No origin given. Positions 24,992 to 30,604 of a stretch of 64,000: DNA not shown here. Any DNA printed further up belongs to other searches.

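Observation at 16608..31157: lexA, two giant secreted C25/PorU-like genes and a DnaE2-like polymerase are packed as one apparent operon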

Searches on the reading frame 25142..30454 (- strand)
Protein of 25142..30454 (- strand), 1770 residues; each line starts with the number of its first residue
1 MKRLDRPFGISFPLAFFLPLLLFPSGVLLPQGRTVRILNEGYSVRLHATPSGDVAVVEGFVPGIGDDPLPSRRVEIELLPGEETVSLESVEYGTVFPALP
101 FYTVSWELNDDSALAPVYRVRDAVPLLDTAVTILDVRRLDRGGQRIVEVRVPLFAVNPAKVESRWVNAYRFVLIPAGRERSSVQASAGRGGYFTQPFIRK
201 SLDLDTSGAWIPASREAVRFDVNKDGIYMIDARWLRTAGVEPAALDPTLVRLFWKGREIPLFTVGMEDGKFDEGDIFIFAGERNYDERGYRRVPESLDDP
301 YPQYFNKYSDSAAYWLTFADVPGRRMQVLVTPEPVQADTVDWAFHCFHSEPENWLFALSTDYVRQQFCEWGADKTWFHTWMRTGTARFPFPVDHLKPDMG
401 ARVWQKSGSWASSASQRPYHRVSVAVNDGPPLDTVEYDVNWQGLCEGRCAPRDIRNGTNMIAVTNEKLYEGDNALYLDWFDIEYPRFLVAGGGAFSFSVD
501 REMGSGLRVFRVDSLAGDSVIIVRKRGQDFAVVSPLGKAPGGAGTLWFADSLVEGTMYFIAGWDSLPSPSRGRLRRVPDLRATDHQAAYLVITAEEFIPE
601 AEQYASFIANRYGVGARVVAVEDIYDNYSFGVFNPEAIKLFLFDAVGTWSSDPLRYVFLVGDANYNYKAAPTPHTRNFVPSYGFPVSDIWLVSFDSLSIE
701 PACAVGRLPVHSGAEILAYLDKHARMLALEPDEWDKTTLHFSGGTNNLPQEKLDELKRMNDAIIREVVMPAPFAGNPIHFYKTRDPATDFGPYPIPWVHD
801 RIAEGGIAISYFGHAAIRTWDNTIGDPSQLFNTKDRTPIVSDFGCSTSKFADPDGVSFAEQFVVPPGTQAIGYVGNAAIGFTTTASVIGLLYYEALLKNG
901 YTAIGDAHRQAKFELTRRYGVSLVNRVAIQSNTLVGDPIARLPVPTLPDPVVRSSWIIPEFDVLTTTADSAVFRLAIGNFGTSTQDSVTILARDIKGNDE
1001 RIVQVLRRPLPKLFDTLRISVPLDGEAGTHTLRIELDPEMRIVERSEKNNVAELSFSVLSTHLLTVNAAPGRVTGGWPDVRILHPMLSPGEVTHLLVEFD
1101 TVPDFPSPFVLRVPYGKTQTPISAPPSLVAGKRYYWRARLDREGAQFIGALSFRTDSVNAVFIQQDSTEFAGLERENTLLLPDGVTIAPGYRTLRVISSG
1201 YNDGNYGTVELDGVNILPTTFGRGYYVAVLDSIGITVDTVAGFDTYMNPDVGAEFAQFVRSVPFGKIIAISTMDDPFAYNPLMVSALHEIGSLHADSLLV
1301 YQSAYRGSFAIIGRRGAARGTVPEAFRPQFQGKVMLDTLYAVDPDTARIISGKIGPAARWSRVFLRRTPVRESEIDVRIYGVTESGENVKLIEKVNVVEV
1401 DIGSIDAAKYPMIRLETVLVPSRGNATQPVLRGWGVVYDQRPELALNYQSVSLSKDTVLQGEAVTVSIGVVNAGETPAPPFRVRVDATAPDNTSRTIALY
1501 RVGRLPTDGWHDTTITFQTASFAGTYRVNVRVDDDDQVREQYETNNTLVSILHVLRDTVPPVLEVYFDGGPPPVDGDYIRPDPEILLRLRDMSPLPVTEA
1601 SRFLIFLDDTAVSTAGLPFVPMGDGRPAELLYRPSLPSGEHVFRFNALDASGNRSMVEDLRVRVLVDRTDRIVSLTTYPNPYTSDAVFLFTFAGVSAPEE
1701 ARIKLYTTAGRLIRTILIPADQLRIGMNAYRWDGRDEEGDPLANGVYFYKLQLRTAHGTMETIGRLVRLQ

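Call 7: search_protein_families(library=pfam, proteins=[window:25142-30454:-], max_evalue=0.01)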
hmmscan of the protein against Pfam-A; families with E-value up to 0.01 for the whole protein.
window:25142-30454:- (1770 aa): 4 families
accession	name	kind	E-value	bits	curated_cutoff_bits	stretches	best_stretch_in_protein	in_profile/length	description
PF01364.23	Peptidase_C25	-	2.6e-52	178.8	23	1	589-942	1-374/374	Peptidase family C25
PF07705.17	CARDB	-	1.4e-12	48.2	22.7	1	1450-1548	7-99/101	CARDB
PF15711.10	ILEI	-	5.3e-11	43.3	27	1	1223-1317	1-90/90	Interleukin-like EMT inducer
PF13860.13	FlgD_ig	-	1.8e-06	28.3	27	1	1694-1753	18-75/79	FlgD Ig-like domain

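Call 8: search_protein_families(library=ncbifam, proteins=[window:25142-30454:-], max_evalue=0.01)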
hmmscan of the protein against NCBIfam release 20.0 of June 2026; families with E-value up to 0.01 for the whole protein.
window:25142-30454:- (1770 aa): 7 families
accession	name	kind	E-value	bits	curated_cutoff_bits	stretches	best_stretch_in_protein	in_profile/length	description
NF052324.1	PorU_rel_Nterm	equivalog_domain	2.4e-98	330.4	450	2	209-1050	24-879/879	putative type IX secretion system sortase PorU2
NF033707.1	T9SS_sortase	equivalog_domain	2e-63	214.5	420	2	213-946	3-736/1095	type IX secretion system sortase PorU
NF009276.0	PRK12633.1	equivalog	0.00037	20.3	383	1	1673-1755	103-183/234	flagellar basal body rod modification protein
NF005176.1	PRK06655.1-1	equivalog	0.0004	20.4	230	1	1695-1755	93-151/197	flagellar hook assembly protein FlgD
TIGR04183.1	Por_Secre_tail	domain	0.003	17.5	23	0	1678-1752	2-59/72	T9SS type A sorting domain-containing protein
NF009453.0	PRK12813.1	equivalog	0.0041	16.7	264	1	1721-1757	141-177/223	flagellar basal body rod modification protein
NF009452.0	PRK12812.1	equivalog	0.006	15.8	258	1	1700-1758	153-211/289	flagellar basal body rod modification protein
